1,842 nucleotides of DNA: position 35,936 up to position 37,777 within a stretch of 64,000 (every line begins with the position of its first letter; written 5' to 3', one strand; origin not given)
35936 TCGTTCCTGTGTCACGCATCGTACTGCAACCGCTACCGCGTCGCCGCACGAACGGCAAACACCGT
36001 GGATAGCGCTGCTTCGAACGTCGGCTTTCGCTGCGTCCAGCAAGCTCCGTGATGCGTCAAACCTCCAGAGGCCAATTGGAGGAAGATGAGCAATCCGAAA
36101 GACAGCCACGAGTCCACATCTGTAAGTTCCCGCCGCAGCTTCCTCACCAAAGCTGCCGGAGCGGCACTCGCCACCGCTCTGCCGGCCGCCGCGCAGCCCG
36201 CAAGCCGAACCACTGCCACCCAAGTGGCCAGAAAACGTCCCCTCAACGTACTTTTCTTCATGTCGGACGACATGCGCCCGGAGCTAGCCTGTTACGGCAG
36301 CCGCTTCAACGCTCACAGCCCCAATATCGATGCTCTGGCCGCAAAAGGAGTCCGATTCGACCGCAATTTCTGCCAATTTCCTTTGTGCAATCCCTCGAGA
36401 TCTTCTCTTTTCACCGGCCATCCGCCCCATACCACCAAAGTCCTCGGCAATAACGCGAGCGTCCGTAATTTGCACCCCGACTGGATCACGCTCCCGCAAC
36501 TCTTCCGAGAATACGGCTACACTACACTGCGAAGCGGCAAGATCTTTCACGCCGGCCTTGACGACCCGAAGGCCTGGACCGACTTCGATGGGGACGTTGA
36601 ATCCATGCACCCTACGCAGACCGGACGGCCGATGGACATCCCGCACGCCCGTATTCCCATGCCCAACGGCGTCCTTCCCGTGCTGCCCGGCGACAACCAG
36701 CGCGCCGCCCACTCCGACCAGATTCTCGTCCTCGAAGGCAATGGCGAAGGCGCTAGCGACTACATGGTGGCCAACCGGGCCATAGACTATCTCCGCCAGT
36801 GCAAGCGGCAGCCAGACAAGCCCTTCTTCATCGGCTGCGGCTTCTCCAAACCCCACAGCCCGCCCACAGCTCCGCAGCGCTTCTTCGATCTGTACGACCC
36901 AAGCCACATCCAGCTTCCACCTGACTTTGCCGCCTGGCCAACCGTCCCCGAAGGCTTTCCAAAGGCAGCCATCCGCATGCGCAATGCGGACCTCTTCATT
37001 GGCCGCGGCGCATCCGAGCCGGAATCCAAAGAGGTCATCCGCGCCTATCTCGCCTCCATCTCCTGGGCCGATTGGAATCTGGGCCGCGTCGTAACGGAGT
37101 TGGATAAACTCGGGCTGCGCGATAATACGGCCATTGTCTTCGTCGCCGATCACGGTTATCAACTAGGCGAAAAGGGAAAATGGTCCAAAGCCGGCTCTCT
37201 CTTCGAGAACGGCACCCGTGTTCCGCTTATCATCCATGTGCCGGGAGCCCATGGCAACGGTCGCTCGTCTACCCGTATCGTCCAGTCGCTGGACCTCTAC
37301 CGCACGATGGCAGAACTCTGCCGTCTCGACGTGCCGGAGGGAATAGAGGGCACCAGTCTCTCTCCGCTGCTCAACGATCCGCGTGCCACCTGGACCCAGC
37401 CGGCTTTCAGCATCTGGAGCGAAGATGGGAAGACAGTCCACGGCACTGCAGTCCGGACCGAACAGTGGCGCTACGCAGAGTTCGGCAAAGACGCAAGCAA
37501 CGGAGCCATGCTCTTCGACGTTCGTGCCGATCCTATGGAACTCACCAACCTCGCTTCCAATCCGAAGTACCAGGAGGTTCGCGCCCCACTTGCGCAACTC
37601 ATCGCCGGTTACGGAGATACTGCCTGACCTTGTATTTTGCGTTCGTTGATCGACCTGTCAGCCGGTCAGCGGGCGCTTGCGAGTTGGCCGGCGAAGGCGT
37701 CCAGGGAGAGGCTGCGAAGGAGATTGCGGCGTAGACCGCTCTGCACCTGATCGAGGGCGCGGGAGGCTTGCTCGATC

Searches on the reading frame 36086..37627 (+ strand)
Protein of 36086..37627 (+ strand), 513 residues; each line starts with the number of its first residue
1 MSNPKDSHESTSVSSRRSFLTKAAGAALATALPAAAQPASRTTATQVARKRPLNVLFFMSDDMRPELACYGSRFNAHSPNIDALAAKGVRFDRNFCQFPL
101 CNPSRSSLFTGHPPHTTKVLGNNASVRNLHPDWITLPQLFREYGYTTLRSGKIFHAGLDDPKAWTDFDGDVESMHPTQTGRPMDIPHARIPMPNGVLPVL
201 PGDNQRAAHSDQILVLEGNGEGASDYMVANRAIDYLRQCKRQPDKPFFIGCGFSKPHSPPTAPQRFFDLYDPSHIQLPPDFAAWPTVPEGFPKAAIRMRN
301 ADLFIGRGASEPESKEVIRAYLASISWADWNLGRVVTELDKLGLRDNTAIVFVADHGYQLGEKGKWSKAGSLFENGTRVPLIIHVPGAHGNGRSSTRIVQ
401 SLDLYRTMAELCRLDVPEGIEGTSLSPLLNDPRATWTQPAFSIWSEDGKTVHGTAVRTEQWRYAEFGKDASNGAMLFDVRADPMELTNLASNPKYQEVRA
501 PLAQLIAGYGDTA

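Call 75: search_protein_families(library=pfam, proteins=[window:36086-37627:+], max_evalue=0.00001)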
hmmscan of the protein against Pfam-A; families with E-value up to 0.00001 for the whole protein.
window:36086-37627:+ (513 aa): 3 families
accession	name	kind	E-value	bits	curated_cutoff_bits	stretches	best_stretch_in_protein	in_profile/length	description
PF00884.28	Sulfatase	-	4.7e-45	154.6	25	1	54-411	2-298/301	Sulfatase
PF16347.10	SGSH_C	-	1.7e-19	70.9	29.3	1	361-505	1-147/154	N-sulphoglucosamine sulphohydrolase, C-terminal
PF01663.27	Phosphodiest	-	9e-10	39.1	23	0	321-363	184-226/342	Type I phosphodiesterase / nucleotide pyrophosphatase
